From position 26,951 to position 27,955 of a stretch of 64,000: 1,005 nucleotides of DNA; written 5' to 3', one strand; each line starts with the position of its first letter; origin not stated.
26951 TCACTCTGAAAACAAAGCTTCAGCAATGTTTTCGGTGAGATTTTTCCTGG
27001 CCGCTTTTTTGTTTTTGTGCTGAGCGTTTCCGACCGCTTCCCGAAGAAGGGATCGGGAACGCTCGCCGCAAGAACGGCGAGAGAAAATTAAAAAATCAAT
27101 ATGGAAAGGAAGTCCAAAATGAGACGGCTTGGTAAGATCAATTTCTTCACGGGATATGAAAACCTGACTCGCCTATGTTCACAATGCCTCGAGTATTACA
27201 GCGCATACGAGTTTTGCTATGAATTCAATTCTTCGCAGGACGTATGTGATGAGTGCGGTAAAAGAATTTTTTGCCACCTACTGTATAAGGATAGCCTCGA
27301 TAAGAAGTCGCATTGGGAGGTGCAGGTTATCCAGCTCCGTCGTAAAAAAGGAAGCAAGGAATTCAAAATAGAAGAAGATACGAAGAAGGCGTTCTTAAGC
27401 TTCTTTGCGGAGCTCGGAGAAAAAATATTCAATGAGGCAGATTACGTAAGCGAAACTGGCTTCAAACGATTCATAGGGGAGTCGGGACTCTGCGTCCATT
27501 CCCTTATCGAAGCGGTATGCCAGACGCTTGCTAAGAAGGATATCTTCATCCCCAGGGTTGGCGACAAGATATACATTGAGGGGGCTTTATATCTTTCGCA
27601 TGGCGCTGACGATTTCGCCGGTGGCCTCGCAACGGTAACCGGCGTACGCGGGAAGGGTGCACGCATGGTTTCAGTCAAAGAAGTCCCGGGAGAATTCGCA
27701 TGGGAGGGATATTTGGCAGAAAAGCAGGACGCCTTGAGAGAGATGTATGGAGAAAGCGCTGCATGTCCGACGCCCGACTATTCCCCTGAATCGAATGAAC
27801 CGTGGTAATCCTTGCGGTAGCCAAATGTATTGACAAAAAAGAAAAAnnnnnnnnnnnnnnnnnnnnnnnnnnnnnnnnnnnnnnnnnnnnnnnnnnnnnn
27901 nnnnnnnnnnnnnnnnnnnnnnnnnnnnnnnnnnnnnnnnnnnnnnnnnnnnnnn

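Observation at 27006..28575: Low-GC two-gene island: Zn-ribbon protein plus RSH-type small-alarmone-hydrolase-like HD protein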

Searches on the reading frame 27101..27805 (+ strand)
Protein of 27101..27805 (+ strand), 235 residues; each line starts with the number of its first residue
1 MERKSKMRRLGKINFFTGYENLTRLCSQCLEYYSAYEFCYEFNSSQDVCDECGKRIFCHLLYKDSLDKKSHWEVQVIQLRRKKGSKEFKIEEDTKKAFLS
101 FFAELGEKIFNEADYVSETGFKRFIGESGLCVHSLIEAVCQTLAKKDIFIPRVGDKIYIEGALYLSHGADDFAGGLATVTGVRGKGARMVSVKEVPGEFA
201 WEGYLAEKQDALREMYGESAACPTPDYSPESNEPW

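Call 4: search_protein_families(library=pfam, proteins=[window:27101-27805:+], max_evalue=1)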
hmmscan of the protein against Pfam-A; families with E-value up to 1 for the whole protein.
window:27101-27805:+ (235 aa): 2 families
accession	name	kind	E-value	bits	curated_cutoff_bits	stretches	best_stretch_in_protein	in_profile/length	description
PF10235.14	Cript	-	0.18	12.9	25.5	1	14-63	36-87/90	Microtubule-associated protein CRIPT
PF24713.1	TOR1L1_C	-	0.23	12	27.8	1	46-105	49-108/134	TORTIFOLIA1 C-terminal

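Call 5: search_protein_families(library=ncbifam, proteins=[window:27101-27805:+], max_evalue=1)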
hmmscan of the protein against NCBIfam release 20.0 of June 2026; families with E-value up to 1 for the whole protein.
window:27101-27805:+ (235 aa): 0 families

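Call 8: find_homologous_proteins(query=window:27101-27805:+, max_evalue=0.001)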
Query window:27101-27805:+ (235 aa): 2 proteins with E <= 0.001 among 212 candidates.
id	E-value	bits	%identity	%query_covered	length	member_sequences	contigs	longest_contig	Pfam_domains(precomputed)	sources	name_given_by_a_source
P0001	6.0e-154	529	100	97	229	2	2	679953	-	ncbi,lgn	-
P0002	2.0e-112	393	72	97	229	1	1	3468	-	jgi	jgi:hypothetical protein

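Call 11: search_solved_structures(query=window:27101-27805:+, max_evalue=10)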
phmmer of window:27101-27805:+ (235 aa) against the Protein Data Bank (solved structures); distinct sequences matched with E-value up to 10: 3.
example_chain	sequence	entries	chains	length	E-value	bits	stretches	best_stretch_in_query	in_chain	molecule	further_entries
4gxo_A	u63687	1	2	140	0.83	12.4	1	48-116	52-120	MarR family regulatory protein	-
3hrm_A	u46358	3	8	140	0.87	12.4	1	48-116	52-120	HTH-type transcriptional regulator sarZ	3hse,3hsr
6xyw_Ac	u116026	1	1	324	1.4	11.7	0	70-129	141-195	50S ribosomal protein L3-2, mitochondrial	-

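Call 12: find_encoding_contigs(protein=P0002, flank=10000)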
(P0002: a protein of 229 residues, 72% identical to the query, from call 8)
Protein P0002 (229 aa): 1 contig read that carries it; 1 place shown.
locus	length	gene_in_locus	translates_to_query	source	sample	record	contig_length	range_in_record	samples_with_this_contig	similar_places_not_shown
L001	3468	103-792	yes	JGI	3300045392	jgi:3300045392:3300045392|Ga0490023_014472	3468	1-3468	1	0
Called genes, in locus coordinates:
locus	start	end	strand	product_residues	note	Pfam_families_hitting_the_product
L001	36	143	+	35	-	-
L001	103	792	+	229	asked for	-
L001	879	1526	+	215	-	PF13328:HD_4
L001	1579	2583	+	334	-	PF00389:2-Hacid_dh, PF02826:2-Hacid_dh_C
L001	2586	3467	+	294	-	?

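Call 30: predict_structure(alignment_id=A1)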
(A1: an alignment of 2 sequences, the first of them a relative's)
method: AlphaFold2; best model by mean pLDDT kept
length: 229 residues; sequences in the alignment: 2
mean_pLDDT: 30.9   pTM: 0.22
mean pLDDT of the five models: 30.9, 30.5, 30.3, 29.5, 28.7
residues with pLDDT >= 90: 0; 70-90: 0; 50-70: 0; < 50: 229
segments of 3 or more residues with pLDDT < 50: 1-229
pLDDT, mean of each block of 10 residues (from residue 1): 22 31 34 28 27 30 30 32 35 39 33 33 33 37 27 25 25 23 24 33 40 37 33
secondary structure, 60 per line:
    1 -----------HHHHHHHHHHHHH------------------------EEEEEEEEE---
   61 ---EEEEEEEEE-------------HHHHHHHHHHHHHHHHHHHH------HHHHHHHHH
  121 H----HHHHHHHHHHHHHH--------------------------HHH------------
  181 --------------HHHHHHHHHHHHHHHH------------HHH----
elements in order: H12-24 E49-57 E64-72 H86-105 H112-121 H126-139 H195-210

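Call 31: search_protein_representatives(alignment_id=A1)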
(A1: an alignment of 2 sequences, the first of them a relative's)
Query: 2 sequences, 229 profile positions. Proteins with E-value up to 0.001 (for the whole library): 333; up to 1e-10: 74; up to 1e-30: 1. The best 150 are listed.
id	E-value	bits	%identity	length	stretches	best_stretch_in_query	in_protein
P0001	1.1e-146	502.9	-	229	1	1-229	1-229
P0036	1.1e-17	80.8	-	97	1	143-229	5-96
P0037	2.3e-17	79.7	-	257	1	144-228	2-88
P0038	5.8e-17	78.4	-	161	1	138-227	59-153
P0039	1.3e-16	77.2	-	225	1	144-227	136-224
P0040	1.9e-16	76.7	-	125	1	122-227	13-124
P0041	3.5e-16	75.9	-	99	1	144-227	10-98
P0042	6.8e-16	74.9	-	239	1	140-228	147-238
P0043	7.8e-16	74.7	-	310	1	122-227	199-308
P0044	1.5e-15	73.8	-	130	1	143-227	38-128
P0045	1.7e-15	73.6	-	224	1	140-227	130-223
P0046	1.8e-15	73.5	-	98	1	140-226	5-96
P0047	2.5e-15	73.1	-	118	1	144-227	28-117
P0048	3.4e-15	72.6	-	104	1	144-229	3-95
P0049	6.0e-15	71.8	-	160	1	142-228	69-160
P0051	7.6e-15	71.5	-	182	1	143-227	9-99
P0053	1.3e-14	70.7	-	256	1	143-227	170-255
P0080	9.1e-12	61.4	-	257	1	137-227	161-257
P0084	1.1e-11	61.1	-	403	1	144-227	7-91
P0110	1.1e-10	57.9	-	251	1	140-229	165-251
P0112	1.1e-10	57.8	-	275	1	145-226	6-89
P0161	9.3e-09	51.6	-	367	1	144-229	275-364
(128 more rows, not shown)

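Call 33: search_protein_families(library=pfam, proteins=[P0036, P0037, P0038, P0039, P0042, P0043, P0053, P0084, P0161, P0112], max_evalue=0.1)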
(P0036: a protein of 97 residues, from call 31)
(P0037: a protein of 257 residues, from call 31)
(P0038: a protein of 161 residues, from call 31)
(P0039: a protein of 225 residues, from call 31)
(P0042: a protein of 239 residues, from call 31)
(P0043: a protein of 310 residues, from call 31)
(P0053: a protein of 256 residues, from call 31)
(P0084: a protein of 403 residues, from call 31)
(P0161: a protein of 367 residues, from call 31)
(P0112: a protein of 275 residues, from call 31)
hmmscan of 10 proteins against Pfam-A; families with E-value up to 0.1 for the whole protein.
P0036 (97 aa): 0 families

P0037 (257 aa): 2 families
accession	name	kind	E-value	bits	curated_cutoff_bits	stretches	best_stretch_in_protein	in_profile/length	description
PF11938.13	DUF3456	-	0.0032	18.3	21.1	1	136-174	93-131/150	TLR4 regulator and MIR-interacting MSAP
PF11594.13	Med28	-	0.051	14.4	29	1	133-174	14-57/102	Mediator complex subunit 28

P0038 (161 aa): 0 families

P0039 (225 aa): 0 families

P0042 (239 aa): 0 families

P0043 (310 aa): 2 families
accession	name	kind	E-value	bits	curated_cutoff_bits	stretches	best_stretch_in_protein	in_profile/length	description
PF13328.12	HD_4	-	7.6e-14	52.2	27.2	1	30-187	1-149/156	HD domain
PF01966.28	HD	-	0.03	15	22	1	50-161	2-115/116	HD domain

P0053 (256 aa): 0 families

P0084 (403 aa): 3 families
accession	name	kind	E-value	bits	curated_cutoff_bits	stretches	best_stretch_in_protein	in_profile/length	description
PF13328.12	HD_4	-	8.5e-07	29.3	27.2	1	265-338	1-76/156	HD domain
PF01966.28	HD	-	0.017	15.9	22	1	300-369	27-116/116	HD domain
PF06019.16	Phage_30_8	-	0.072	13.4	25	0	138-201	14-74/124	Phage GP30.8 protein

P0161 (367 aa): 0 families

P0112 (275 aa): 3 families
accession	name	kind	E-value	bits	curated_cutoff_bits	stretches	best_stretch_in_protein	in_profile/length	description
PF13328.12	HD_4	-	5.5e-06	26.6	27.2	1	104-197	1-83/156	HD domain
PF00467.35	KOW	-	0.0065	16.7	22.3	1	27-47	12-32/32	KOW motif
PF01966.28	HD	-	0.0067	17.1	22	1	138-218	12-113/116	HD domain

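Call 53: search_protein_families(library=phrogs, proteins=[window:27119-27805:+, P0036, P0051, P0043], max_evalue=0.01)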
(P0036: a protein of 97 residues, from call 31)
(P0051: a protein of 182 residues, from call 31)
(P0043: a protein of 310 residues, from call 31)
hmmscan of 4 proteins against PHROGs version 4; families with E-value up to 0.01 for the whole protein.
window:27119-27805:+ (229 aa): 0 families

P0036 (97 aa): 0 families

P0051 (182 aa): 0 families

P0043 (310 aa): 2 families
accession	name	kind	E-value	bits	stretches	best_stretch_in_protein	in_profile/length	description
phrog_15275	-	unknown function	3.3e-16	60.7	1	30-195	37-182/223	-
phrog_990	-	other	6.1e-15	56.3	1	27-164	155-268/374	metal-dependent phosphohydrolase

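Call 54: search_protein_families(library=pfam, proteins=[P0051, P0080, P0110, P0053], max_evalue=0.1)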
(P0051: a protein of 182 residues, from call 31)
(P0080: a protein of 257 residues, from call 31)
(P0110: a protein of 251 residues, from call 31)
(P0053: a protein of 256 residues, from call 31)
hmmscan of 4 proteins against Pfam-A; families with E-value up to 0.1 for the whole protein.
P0051 (182 aa): 0 families

P0080 (257 aa): 2 families
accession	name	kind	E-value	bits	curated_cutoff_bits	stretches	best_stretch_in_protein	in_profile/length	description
PF13328.12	HD_4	-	1e-11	45.2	27.2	1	8-125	1-130/156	HD domain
PF01966.28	HD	-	0.00017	22.3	22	1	27-118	1-115/116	HD domain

P0110 (251 aa): 1 family
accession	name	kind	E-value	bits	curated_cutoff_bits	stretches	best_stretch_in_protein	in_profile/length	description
PF14635.12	HHH_7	-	0.014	16.2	27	1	43-85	46-88/104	Helix-hairpin-helix motif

P0053 (256 aa): 0 families

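Call 56: find_encoding_contigs(protein=P0043, flank=6000, max_places=3)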
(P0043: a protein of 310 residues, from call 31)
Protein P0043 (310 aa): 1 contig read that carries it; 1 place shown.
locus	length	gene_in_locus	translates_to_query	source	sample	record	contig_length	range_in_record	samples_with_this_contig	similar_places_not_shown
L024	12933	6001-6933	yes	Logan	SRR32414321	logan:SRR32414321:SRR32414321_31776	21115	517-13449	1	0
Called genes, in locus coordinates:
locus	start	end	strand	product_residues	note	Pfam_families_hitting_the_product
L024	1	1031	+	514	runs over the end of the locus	?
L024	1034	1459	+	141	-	-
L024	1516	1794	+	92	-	-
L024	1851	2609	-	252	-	-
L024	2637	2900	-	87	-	-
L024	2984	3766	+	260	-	PF01978:TrmB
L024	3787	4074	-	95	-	-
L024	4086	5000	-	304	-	PF01510:Amidase_2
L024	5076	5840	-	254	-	PF01978:TrmB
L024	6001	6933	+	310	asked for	PF13328:HD_4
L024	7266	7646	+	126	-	-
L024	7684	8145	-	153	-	-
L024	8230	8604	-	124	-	-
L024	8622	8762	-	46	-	-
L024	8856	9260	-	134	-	-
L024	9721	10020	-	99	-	-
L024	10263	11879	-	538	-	PF05731:TROVE, PF25045:vWA_Ro60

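Call 57: find_encoding_contigs(protein=P0051, flank=6000, max_places=3)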
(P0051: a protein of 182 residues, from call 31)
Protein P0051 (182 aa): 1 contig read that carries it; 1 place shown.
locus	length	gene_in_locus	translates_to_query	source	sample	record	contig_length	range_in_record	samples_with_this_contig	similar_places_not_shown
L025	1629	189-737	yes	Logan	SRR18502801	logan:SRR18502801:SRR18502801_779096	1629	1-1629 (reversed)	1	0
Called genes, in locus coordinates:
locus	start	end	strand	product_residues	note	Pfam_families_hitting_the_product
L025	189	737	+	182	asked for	-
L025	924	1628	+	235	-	?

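Call 68: list_cluster_members(proteins=[P0001, P0003, P0043, P0080, P0084, P0112, P0051])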
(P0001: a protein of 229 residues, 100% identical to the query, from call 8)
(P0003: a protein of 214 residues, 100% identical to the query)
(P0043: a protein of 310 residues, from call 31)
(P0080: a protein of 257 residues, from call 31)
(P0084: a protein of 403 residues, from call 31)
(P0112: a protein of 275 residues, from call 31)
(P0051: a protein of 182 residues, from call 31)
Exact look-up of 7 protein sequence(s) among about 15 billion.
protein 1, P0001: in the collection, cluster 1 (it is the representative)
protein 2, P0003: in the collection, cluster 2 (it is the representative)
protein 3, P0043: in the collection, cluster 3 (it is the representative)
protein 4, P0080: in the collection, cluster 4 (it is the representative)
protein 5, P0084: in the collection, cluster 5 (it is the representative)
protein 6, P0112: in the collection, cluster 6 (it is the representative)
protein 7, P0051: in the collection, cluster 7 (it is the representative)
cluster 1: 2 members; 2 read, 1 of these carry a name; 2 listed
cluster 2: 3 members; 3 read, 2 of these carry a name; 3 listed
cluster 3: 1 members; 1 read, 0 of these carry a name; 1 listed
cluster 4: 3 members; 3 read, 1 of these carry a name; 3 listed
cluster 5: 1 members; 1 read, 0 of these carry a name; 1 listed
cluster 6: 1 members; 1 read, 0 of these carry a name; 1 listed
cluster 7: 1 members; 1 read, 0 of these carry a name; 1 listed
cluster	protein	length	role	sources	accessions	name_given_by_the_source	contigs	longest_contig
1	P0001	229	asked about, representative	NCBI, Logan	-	-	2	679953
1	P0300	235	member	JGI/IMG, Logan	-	hypothetical protein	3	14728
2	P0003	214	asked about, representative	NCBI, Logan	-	-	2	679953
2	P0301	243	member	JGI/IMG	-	(p)ppGpp synthase/HD superfamily hydrolase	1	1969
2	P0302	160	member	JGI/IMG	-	hypothetical protein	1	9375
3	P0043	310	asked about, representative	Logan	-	-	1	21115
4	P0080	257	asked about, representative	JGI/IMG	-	-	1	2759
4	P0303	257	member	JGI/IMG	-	HD domain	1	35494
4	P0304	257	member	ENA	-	-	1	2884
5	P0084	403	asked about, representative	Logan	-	-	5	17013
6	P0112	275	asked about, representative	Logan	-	-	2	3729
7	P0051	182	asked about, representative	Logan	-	-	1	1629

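Call 69: find_encoding_contigs(protein=P0084, flank=6000, max_places=2)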
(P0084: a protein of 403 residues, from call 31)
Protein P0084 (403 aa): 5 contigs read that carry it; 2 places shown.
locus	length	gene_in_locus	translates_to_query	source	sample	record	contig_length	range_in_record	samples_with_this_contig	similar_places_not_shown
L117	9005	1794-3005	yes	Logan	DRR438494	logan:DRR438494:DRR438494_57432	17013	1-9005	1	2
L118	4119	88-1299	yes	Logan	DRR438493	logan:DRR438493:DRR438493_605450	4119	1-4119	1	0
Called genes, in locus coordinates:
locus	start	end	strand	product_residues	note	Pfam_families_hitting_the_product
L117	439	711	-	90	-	PF00216:Bac_DNA_binding, PF18291:HU-HIG (weak)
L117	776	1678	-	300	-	PF00126:HTH_1, PF03466:LysR_substrate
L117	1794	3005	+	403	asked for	PF13328:HD_4 (weak)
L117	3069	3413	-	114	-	PF09527:ATPase_gene1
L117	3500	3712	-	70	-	-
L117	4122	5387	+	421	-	PF00282:Pyridoxal_deC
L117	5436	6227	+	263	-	PF13622:4HBT_3, PF20789:4HBT_3C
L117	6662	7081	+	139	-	PF00072:Response_reg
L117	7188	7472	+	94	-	PF00216:Bac_DNA_binding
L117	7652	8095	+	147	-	PF00072:Response_reg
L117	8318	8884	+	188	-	-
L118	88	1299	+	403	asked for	PF13328:HD_4 (weak)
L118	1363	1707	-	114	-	PF09527:ATPase_gene1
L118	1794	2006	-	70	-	-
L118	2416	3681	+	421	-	PF00282:Pyridoxal_deC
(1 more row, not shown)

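Call 70: find_encoding_contigs(protein=P0303, flank=6000, max_places=2)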
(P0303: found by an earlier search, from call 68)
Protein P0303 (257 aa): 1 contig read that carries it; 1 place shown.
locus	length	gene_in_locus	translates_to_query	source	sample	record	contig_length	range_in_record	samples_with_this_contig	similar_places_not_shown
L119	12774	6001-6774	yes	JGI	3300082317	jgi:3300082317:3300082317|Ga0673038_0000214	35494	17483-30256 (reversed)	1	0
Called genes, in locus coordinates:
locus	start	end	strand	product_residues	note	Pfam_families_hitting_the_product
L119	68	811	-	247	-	-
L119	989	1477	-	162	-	-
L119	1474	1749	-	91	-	-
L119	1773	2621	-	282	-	PF00589:Phage_integrase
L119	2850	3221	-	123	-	-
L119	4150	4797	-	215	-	-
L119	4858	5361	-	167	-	-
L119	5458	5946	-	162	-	-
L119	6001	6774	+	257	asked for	PF13328:HD_4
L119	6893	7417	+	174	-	-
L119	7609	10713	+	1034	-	PF01935:DUF87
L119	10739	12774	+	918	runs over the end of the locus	-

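Call 74: search_protein_families(library=padloc, proteins=[window:27119-27805:+, P0036, P0043, P0084], max_evalue=0.01)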
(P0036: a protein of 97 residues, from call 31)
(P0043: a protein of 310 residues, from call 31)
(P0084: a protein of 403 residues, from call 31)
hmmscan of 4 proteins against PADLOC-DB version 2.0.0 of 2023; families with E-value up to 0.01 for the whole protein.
window:27119-27805:+ (229 aa): 0 families

P0036 (97 aa): 0 families

P0043 (310 aa): 0 families

P0084 (403 aa): 1 family
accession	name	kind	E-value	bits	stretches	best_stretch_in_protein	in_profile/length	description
PDLC04732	PDC-M62A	-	0.0028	14.6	1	69-200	532-665/671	-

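Call 75: search_protein_families(library=ncbifam, proteins=[P0036, P0041, P0043, P0084], max_evalue=0.01)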
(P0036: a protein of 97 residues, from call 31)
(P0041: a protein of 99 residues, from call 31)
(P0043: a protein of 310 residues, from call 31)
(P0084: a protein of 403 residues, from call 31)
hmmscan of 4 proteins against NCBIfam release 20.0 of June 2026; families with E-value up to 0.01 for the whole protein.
P0036 (97 aa): 0 families

P0041 (99 aa): 0 families

P0043 (310 aa): 2 families
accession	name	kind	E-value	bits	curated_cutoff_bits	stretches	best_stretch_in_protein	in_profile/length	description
TIGR00691.1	spoT_relA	subfamily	1.5e-21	76.4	499.2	1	30-189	1-146/687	RelA/SpoT family protein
NF008303.0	PRK11092.1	equivalog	3.8e-16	58.4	947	1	19-190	15-172/702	bifunctional GTP diphosphokinase/guanosine-3',5'-bis pyrophosphate 3'-pyrophosphohydrolase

P0084 (403 aa): 2 families
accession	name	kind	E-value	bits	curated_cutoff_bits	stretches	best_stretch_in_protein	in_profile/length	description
TIGR00691.1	spoT_relA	subfamily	6.7e-16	57.7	499.2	1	265-349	1-88/687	RelA/SpoT family protein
NF008303.0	PRK11092.1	equivalog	2e-10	39.5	947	1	261-339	22-103/702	bifunctional GTP diphosphokinase/guanosine-3',5'-bis pyrophosphate 3'-pyrophosphohydrolase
